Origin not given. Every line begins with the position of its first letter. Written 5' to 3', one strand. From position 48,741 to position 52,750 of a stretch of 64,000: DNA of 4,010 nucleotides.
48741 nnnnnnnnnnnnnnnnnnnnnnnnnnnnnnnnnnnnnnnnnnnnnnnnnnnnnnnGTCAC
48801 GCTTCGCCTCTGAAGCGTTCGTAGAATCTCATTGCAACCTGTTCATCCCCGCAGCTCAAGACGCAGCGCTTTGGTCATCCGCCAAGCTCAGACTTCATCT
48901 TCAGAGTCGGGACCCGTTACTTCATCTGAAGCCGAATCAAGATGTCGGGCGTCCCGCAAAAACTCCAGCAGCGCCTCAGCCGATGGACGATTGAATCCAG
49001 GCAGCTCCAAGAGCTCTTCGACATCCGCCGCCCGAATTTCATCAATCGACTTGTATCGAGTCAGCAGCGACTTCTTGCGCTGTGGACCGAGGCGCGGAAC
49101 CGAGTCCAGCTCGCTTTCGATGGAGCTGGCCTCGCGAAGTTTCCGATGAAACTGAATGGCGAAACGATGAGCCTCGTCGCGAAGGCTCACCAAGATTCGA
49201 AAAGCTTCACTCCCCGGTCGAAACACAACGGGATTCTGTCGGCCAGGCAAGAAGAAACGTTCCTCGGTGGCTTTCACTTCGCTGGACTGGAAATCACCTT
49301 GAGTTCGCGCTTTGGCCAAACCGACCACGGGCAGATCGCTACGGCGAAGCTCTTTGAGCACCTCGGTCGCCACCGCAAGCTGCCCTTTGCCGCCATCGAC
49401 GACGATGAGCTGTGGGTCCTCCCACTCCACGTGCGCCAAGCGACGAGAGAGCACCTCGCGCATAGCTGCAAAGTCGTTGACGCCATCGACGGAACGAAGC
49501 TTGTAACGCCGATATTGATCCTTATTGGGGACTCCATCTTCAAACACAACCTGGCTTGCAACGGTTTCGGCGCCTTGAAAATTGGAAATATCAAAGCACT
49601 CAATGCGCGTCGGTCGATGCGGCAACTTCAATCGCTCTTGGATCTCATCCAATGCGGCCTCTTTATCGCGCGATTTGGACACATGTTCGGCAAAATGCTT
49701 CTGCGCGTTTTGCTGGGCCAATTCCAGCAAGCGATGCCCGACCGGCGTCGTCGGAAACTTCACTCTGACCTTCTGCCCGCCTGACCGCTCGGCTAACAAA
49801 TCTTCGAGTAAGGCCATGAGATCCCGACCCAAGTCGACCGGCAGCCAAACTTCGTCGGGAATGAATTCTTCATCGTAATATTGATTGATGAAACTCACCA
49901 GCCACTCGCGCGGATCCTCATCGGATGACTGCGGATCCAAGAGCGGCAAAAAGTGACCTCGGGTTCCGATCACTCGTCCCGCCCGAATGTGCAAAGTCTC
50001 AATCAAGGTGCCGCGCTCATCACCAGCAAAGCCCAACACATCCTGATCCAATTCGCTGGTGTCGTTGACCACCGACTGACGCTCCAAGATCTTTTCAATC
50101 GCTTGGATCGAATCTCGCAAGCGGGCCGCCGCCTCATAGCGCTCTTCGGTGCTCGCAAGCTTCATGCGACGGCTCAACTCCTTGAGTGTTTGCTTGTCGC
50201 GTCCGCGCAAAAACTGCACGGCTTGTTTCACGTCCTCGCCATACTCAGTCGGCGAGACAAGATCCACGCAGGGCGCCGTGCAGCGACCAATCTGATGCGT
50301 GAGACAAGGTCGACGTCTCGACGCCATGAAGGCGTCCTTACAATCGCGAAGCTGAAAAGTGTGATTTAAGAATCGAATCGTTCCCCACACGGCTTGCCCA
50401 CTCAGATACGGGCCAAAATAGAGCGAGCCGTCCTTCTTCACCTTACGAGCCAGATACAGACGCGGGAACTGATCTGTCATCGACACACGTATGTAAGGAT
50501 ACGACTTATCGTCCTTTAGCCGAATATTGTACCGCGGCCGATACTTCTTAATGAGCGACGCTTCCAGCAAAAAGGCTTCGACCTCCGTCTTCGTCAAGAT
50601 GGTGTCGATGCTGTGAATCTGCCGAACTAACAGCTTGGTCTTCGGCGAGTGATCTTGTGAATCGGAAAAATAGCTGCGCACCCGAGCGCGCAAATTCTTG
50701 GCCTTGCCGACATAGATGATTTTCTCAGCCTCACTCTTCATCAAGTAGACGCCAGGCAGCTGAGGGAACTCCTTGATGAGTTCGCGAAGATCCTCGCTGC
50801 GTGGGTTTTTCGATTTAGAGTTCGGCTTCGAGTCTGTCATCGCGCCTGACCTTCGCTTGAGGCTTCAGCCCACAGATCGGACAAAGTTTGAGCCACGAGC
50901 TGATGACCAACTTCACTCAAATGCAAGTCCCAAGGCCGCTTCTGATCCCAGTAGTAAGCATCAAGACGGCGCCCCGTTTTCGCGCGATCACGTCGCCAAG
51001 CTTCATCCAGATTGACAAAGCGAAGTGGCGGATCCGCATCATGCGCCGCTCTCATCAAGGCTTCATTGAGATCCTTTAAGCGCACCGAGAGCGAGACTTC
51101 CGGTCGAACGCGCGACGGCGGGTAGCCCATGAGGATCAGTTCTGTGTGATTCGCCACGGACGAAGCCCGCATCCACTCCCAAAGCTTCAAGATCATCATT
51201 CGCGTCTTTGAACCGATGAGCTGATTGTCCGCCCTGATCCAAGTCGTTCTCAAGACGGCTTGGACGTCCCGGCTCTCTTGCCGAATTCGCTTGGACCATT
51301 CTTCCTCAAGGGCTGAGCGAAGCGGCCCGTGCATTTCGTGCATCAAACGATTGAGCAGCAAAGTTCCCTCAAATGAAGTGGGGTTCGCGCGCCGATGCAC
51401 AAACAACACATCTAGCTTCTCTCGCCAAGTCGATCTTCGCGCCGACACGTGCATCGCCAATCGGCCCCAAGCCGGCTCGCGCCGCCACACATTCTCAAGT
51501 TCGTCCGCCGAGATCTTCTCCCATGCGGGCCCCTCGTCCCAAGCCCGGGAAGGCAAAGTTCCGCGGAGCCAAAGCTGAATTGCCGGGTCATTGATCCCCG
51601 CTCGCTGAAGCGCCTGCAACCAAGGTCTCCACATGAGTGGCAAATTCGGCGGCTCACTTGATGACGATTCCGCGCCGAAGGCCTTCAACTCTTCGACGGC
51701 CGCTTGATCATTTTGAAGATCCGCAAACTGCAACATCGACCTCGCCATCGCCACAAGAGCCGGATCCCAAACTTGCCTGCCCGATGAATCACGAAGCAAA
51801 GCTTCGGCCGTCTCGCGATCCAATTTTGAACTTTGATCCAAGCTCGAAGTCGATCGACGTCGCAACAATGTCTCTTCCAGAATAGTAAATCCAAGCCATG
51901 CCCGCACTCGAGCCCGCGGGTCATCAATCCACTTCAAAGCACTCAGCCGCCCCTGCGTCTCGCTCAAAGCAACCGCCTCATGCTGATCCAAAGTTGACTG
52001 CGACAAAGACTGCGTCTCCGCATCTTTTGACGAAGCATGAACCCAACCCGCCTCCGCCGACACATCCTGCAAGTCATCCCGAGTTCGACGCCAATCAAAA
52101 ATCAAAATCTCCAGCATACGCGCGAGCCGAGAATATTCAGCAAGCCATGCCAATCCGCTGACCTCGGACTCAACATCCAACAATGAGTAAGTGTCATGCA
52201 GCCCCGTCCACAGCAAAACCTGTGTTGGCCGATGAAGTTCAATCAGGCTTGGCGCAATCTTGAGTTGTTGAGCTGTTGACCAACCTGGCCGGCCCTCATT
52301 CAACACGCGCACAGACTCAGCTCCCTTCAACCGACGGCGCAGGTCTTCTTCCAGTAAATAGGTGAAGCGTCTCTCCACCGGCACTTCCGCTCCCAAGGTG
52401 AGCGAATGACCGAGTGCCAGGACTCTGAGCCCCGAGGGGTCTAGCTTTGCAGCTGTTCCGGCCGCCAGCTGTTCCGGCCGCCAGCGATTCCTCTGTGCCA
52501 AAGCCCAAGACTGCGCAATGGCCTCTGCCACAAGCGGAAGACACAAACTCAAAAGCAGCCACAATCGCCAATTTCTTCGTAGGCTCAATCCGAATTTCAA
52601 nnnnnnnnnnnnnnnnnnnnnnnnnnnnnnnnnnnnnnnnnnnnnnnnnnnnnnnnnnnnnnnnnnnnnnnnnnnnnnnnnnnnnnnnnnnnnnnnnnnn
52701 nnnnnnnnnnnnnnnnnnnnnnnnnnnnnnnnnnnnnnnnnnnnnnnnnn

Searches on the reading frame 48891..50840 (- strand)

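Call 46: search_protein_families(library=pfam, proteins=[window:48891-50840:-], max_evalue=0.00001)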
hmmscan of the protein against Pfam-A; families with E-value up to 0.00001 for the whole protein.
window:48891-50840:- (650 aa): 6 families
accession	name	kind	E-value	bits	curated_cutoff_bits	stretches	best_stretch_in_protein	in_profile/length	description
PF08459.17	UvrC_RNaseH_dom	-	1e-52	178.6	22.3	1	401-562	1-159/159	UvrC RNAse H endonuclease domain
PF22920.2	UvrC_RNaseH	-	1.1e-21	77.3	24.3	1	265-386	1-116/116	UvrC Ribonuclease H-like domain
PF14520.12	HHH_5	-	1.9e-11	44.7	27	1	576-630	2-57/57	Helix-hairpin-helix domain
PF01541.30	GIY-YIG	-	2.9e-09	37.5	22.6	1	30-105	3-78/78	GIY-YIG catalytic domain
PF02151.25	UVR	-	9.1e-08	32.1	21.5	1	217-250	2-35/36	UvrB/uvrC motif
PF12826.13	HHH_2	-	1e-06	29.2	27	1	581-633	8-60/64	Helix-hairpin-helix motif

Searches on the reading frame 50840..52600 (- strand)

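Call 46: search_protein_families(library=pfam, proteins=[window:50840-52600:-], max_evalue=0.00001)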
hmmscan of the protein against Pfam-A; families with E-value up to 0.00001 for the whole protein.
window:50840-52600:- (587 aa): 1 family
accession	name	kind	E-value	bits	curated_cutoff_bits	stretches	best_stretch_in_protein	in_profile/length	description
PF13472.12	Lipase_GDSL_2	-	9.9e-08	33.1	32.9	0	62-158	1-88/178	GDSL-like Lipase/Acylhydrolase family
